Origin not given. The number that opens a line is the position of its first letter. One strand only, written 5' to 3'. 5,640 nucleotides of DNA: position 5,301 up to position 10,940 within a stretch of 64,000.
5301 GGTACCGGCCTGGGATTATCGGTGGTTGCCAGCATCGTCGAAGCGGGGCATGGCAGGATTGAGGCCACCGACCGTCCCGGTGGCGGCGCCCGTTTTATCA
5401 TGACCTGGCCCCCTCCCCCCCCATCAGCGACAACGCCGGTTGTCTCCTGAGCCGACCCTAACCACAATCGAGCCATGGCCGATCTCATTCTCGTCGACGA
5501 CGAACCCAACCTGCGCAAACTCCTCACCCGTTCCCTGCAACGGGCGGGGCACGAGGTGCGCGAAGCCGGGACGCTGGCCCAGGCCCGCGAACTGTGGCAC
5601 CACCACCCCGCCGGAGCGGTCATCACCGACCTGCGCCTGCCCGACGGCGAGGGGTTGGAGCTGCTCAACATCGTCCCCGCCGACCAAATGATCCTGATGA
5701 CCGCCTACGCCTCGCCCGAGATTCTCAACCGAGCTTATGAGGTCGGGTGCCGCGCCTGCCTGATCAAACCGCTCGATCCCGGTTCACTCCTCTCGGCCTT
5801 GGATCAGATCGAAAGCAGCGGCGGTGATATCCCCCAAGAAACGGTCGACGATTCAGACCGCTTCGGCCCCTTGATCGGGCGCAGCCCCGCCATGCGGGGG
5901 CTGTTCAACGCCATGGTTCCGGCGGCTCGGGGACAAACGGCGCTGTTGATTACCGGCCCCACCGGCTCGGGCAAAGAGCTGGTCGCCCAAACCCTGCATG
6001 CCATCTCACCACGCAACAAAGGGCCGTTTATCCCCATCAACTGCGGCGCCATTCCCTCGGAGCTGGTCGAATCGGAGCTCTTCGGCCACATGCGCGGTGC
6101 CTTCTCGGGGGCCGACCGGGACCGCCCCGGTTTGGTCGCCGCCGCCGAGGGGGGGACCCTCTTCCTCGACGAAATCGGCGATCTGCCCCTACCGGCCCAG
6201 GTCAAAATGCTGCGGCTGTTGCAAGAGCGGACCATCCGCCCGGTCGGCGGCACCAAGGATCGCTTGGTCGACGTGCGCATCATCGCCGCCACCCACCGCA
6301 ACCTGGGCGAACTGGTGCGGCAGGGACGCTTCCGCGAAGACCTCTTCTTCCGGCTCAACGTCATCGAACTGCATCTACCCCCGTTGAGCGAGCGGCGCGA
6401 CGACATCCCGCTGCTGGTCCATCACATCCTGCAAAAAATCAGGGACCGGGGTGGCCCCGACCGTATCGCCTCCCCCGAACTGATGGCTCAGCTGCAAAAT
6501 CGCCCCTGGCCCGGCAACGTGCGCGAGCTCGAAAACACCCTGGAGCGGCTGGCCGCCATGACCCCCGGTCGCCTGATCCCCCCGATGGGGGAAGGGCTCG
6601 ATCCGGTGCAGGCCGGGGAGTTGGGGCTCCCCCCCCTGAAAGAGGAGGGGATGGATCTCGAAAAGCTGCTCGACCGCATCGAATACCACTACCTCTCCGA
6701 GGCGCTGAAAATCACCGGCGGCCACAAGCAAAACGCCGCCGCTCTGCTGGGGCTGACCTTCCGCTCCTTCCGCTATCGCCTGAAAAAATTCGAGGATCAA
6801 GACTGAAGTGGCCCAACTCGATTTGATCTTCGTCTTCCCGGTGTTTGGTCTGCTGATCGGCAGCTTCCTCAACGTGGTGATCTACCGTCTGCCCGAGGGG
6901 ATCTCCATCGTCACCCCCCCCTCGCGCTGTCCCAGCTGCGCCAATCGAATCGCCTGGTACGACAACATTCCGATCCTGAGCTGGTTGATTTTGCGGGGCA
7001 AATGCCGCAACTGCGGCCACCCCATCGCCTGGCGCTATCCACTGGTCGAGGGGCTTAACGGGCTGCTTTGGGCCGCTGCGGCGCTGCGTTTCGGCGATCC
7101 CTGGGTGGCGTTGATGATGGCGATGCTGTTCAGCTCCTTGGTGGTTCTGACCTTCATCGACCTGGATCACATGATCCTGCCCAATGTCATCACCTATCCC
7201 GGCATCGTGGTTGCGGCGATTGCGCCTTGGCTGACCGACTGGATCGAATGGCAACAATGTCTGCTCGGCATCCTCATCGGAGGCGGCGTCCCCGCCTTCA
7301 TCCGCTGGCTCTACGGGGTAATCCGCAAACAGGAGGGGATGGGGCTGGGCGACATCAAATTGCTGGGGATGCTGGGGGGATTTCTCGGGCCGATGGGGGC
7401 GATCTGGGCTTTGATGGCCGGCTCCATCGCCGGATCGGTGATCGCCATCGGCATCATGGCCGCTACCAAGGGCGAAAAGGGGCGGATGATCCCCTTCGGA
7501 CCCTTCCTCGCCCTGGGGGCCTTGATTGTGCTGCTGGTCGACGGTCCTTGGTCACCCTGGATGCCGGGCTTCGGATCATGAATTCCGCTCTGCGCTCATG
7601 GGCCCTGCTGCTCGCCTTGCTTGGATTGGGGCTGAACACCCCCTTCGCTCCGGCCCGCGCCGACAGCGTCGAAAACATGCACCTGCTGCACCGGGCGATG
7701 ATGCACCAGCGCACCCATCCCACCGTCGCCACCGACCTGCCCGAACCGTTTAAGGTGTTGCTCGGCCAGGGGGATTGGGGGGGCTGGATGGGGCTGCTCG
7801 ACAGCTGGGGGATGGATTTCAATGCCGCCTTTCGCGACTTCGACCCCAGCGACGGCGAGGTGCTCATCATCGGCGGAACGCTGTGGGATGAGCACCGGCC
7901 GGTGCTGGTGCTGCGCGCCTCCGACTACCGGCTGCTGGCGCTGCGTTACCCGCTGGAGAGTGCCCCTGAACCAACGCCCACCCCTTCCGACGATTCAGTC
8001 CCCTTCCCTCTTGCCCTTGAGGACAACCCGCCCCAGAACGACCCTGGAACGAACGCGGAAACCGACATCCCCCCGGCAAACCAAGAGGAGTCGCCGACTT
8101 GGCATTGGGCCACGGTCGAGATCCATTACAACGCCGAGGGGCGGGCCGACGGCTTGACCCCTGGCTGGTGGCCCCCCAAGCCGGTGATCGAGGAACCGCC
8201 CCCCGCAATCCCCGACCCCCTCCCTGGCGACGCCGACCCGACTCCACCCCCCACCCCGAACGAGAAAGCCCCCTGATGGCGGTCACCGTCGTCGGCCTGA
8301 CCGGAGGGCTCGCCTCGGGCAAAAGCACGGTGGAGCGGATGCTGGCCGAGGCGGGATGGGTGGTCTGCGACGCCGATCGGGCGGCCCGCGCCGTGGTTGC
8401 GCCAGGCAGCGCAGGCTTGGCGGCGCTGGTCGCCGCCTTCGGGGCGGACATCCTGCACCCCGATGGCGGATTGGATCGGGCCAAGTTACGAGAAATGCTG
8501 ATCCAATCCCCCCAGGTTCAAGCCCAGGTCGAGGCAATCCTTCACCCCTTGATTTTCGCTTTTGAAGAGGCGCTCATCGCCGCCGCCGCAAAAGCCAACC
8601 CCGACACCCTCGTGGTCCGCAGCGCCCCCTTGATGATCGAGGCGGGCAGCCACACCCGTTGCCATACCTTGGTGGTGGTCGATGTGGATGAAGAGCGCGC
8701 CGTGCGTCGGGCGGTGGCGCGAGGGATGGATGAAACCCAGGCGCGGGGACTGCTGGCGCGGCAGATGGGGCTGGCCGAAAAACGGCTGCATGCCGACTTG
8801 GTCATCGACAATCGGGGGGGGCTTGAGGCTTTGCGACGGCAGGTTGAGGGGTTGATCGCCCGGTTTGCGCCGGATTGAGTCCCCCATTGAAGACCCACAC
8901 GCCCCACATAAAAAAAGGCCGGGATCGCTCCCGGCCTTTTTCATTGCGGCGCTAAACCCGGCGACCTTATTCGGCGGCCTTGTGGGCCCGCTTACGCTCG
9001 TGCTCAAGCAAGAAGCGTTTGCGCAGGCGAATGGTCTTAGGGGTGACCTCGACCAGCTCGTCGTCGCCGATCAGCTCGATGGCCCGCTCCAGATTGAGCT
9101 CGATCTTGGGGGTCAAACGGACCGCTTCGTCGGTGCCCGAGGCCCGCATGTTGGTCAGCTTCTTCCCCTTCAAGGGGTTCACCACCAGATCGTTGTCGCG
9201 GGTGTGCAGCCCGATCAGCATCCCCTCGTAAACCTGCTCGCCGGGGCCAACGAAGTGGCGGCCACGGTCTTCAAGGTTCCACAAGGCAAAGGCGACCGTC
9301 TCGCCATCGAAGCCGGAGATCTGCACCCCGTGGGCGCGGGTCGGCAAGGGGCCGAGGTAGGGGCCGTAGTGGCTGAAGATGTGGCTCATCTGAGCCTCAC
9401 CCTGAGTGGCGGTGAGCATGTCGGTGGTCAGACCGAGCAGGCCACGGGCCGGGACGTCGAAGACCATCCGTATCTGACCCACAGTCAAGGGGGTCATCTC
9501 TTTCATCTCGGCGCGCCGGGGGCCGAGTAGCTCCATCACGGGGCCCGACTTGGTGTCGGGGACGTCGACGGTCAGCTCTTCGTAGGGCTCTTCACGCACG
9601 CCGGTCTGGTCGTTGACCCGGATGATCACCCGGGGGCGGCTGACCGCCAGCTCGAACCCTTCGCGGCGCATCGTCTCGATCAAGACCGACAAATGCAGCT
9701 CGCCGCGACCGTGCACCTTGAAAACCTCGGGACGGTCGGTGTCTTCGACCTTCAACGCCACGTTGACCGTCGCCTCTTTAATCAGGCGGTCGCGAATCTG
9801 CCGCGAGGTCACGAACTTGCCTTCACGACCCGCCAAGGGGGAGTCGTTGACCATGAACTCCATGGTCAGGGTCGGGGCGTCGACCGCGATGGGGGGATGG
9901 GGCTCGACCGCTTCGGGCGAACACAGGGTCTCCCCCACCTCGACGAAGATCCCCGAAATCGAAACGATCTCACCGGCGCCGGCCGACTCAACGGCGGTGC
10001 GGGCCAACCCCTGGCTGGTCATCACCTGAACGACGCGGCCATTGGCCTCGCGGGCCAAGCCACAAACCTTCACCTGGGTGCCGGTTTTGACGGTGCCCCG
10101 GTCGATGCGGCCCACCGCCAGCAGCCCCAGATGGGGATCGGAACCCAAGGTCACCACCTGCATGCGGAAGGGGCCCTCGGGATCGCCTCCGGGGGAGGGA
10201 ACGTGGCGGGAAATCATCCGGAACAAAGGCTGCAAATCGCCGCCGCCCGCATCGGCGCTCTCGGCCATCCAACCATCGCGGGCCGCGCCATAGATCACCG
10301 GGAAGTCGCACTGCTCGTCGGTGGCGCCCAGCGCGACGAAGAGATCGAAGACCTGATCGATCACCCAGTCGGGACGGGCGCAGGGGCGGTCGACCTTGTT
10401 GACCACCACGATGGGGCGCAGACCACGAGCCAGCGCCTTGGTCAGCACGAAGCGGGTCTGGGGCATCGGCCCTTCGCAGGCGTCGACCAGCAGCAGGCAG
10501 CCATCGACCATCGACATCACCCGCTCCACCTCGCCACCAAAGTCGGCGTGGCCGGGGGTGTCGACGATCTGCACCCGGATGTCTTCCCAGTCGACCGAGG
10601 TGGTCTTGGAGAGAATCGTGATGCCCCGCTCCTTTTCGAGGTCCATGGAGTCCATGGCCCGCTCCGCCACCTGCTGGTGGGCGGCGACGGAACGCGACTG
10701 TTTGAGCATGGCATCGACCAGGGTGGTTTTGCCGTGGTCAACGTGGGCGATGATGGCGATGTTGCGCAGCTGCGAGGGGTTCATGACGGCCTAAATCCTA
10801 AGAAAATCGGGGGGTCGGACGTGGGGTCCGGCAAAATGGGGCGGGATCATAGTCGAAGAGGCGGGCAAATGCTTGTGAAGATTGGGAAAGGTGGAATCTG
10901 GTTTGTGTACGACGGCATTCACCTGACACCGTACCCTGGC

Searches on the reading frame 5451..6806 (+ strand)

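Call 18: search_protein_families(library=pfam, proteins=[window:5451-6806:+])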
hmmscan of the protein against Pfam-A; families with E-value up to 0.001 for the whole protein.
window:5451-6806:+ (451 aa): 8 families
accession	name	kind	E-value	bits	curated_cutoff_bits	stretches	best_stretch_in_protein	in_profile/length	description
PF00158.32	Sigma54_activat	-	1.7e-65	220.2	20.2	1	141-307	1-167/168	Sigma-54 interaction domain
PF14532.12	Sigma54_activ_2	-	1.8e-21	77.2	25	1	142-312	1-138/138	Sigma-54 interaction domain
PF25601.1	AAA_lid_14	-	1.9e-19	69.7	27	1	314-376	2-65/87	AAA+ ATPase lid domain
PF00072.30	Response_reg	-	8.1e-19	68.3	30.2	1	13-117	2-110/111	Response regulator receiver domain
PF02954.25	HTH_8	-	1.3e-10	41.3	22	1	407-447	2-42/42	Bacterial regulatory protein, Fis family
PF07728.20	AAA_5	-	1.4e-08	35.3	22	1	165-284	2-124/139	AAA domain (dynein-related subfamily)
PF01078.27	Mg_chelatase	-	1.5e-07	31.4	20.3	0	154-188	14-48/207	Magnesium chelatase, subunit ChlI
PF13191.12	AAA_16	-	5.5e-06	27.4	32.6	1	140-233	1-103/167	AAA ATPase domain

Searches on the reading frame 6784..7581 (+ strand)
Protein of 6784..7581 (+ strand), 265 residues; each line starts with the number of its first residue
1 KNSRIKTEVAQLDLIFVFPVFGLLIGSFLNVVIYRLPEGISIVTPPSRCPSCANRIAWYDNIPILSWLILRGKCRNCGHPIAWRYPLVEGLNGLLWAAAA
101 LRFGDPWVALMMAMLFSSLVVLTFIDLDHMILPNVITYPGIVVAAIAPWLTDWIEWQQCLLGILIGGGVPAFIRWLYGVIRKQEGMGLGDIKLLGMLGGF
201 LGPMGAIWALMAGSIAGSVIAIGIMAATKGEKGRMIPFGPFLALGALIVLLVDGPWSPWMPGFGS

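Call 18: search_protein_families(library=pfam, proteins=[window:6784-7581:+])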
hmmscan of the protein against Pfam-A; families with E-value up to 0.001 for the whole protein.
window:6784-7581:+ (265 aa): 2 families
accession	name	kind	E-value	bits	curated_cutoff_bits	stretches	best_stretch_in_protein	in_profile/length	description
PF06750.18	A24_N_bact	-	1.2e-37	128.3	23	1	20-103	1-84/84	Bacterial Peptidase A24 N-terminal domain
PF01478.23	Peptidase_A24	-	3.3e-17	63.3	26.5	1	114-222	2-104/104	Type IV leader peptidase family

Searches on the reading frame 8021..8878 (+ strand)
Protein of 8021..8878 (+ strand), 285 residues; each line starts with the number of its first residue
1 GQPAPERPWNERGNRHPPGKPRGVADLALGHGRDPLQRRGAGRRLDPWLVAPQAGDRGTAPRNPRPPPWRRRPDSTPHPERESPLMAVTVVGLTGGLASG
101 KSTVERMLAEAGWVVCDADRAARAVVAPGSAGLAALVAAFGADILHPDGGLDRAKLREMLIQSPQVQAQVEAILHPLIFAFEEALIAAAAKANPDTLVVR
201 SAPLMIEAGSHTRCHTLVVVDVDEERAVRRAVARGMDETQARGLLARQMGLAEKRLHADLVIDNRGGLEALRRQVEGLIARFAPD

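Call 18: search_protein_families(library=pfam, proteins=[window:8021-8878:+])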
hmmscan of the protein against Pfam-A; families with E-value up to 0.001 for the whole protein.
window:8021-8878:+ (285 aa): 1 family
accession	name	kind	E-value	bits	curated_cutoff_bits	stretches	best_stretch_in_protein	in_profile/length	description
PF01121.26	CoaE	-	1.1e-45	155.9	27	1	90-268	2-178/180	Dephospho-CoA kinase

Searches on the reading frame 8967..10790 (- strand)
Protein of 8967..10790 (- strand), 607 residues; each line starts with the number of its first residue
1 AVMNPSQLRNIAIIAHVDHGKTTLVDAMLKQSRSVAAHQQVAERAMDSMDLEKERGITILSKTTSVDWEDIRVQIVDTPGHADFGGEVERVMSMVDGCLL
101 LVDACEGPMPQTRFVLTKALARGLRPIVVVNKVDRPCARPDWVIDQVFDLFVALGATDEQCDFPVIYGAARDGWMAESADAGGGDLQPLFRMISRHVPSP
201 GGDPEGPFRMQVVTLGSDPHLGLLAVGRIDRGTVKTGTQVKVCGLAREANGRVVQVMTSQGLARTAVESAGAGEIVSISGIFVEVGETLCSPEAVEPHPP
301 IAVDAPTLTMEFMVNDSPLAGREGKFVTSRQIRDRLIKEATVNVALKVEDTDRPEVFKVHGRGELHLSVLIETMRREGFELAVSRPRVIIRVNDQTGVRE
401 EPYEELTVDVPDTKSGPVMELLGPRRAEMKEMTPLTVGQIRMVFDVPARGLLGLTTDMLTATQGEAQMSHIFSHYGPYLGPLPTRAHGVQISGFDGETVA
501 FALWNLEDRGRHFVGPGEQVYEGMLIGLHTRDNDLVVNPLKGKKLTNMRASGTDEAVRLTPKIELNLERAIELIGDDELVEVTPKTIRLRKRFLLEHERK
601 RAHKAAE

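Call 18: search_protein_families(library=pfam, proteins=[window:8967-10790:-])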
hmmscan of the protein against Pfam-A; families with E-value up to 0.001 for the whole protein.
window:8967-10790:- (607 aa): 6 families
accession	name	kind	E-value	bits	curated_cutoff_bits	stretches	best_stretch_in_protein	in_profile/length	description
PF00009.33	GTP_EFTU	-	8.6e-56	188.9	26.5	1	7-199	2-188/188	Elongation factor Tu GTP binding domain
PF21018.2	BipA_C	-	8e-42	141.9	23.8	1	488-594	2-108/110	TypA/BipA C-terminal domain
PF00679.30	EFG_C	-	3e-19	69.3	27.9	1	400-479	3-82/89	Elongation factor G C-terminus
PF22042.2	EF-G_D2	-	7.1e-10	39.3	27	1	207-291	1-83/84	Elongation factor G domain 2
PF03144.31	GTP_EFTU_D2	-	8.7e-07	29.7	30.3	1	222-290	1-73/73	Elongation factor Tu domain 2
PF01926.29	MMR_HSR1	-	4.8e-06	27.1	21.9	1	11-132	2-113/113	50S ribosome-binding GTPase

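Call 23: find_homologous_proteins(query=window:8967-10790:-, max_evalue=1e-50)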
Query window:8967-10790:- (607 aa): 8000 proteins with E <= 1e-50 among 8000 candidates; the best 120 are listed.
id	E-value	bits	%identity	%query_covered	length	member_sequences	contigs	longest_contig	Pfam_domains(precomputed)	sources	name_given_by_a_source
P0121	1.5e-257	874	100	66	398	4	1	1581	PF21018.3,PF00679.31,PF03144.32,PF22042.3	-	-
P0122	8.0e-250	848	-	-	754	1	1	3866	PF21018.3,PF00679.31,PF14492.13,PF00009.34,PF03144.32,PF22042.3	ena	-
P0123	3.3e-238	810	63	99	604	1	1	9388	PF21018.3,PF01926.30,PF00679.31,PF00009.34,PF03144.32,PF22042.3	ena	-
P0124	1.3e-235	801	62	99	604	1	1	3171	PF21018.3,PF01926.30,PF00679.31,PF14492.13,PF00009.34,PF03144.32,PF22042.3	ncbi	-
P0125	5.8e-235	799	62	99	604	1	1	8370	PF21018.3,PF01926.30,PF00679.31,PF00009.34,PF03144.32,PF22042.3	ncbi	-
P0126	1.2e-234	798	-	-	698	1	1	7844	PF21018.3,PF01926.30,PF00679.31,PF00009.34,PF03144.32,PF22042.3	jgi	-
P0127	2.0e-233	794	61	100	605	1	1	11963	PF21018.3,PF01926.30,PF00679.31,PF00009.34,PF03144.32,PF22042.3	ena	-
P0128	5.2e-233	793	62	98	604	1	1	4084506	PF21018.3,PF01926.30,PF00679.31,PF14492.13,PF00009.34,PF03144.32,PF22042.3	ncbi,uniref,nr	ncbi:translational GTPase TypA [Methyloversatilis universalis]|uniref:translational GTPase TypA n=1 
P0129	7.5e-233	792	62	99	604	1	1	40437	PF21018.3,PF01926.30,PF00679.31,PF00009.34,PF03144.32,PF22042.3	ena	-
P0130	2.7e-232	790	61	99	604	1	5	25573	PF21018.3,PF01926.30,PF00679.31,PF00009.34,PF03144.32,PF22042.3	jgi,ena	jgi:GTP-binding protein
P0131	3.7e-232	790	61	99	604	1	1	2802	PF21018.3,PF01926.30,PF00679.31,PF00009.34,PF03144.32,PF22042.3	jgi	jgi:GTP-binding protein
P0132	6.4e-232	789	61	99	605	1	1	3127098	PF21018.3,PF01926.30,PF00679.31,PF00009.34,PF03144.32,PF22042.3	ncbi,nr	ncbi:translational GTPase TypA [Zoogloeaceae bacteirum Par-f-2]|nr:translational GTPase TypA [Zooglo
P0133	2.7e-231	787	62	97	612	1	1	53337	PF21018.3,PF01926.30,PF00679.31,PF00009.34,PF03144.32,PF22042.3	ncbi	-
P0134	3.1e-231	787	61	99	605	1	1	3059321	PF21018.3,PF01926.30,PF00679.31,PF00009.34,PF03144.32,PF22042.3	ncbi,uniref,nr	ncbi:translational GTPase TypA [Pseudothauera hydrothermalis]|uniref:translational GTPase TypA n=1 T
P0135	3.3e-231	787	61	99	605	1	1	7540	PF21018.3,PF01926.30,PF00679.31,PF00009.34,PF03144.32,PF22042.3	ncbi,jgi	-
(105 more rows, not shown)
